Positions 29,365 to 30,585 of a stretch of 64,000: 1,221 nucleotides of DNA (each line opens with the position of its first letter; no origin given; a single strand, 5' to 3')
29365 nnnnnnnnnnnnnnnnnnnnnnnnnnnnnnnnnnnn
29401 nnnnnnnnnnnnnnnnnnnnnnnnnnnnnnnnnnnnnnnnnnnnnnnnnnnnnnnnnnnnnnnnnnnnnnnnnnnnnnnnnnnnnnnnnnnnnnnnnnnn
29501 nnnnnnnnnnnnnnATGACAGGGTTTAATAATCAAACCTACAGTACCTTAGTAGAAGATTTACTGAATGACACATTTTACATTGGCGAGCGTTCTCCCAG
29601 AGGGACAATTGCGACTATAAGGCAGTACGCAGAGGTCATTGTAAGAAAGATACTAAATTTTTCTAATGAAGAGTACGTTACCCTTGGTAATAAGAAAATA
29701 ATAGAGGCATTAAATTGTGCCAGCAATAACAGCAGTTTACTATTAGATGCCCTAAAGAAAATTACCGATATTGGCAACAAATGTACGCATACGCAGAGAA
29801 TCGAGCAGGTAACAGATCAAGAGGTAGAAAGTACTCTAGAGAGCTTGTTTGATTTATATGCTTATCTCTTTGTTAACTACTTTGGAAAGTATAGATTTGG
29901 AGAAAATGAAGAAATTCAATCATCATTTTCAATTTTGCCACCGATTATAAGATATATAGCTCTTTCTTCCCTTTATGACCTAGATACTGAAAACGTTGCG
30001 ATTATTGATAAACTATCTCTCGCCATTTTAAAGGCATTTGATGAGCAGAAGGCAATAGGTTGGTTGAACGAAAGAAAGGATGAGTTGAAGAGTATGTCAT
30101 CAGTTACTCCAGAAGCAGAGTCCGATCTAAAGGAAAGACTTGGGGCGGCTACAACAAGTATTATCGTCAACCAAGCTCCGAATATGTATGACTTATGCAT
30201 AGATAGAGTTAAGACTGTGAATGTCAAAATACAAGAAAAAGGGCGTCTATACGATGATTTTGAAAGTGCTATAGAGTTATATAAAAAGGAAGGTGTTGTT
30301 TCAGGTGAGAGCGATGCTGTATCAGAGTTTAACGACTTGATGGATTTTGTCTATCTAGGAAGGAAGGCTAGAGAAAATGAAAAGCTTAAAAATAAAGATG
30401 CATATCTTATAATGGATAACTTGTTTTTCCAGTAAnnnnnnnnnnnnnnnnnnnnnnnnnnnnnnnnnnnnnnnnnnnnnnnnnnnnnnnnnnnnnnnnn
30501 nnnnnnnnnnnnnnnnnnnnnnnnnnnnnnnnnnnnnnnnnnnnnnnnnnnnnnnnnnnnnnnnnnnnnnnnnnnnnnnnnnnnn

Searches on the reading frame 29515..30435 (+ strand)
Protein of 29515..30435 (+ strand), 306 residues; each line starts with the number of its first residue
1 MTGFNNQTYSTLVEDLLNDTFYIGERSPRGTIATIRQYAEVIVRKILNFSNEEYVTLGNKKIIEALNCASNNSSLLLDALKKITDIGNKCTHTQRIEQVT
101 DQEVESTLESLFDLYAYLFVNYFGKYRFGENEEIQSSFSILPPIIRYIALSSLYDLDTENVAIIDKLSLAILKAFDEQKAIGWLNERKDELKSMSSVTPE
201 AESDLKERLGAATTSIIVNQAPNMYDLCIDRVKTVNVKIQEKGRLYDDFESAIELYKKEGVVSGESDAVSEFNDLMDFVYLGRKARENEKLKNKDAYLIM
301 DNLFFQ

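Call 3: search_protein_families(library=pfam, proteins=[window:29515-30435:+], max_evalue=1)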
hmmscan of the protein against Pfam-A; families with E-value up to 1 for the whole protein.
window:29515-30435:+ (306 aa): 1 family
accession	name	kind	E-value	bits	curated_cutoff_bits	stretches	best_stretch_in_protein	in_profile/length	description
PF07088.17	GvpD_P-loop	-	0.024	15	24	1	148-247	89-184/189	GvpD gas vesicle protein, P-loop domain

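Call 4: search_protein_families(library=ncbifam, proteins=[window:29515-30435:+], max_evalue=1)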
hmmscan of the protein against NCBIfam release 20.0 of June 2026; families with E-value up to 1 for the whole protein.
window:29515-30435:+ (306 aa): 0 families

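Call 99: search_protein_families(library=padloc, proteins=[window:29515-30435:+], max_evalue=0.001)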
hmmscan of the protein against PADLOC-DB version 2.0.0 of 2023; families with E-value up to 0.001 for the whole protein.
window:29515-30435:+ (306 aa): 0 families
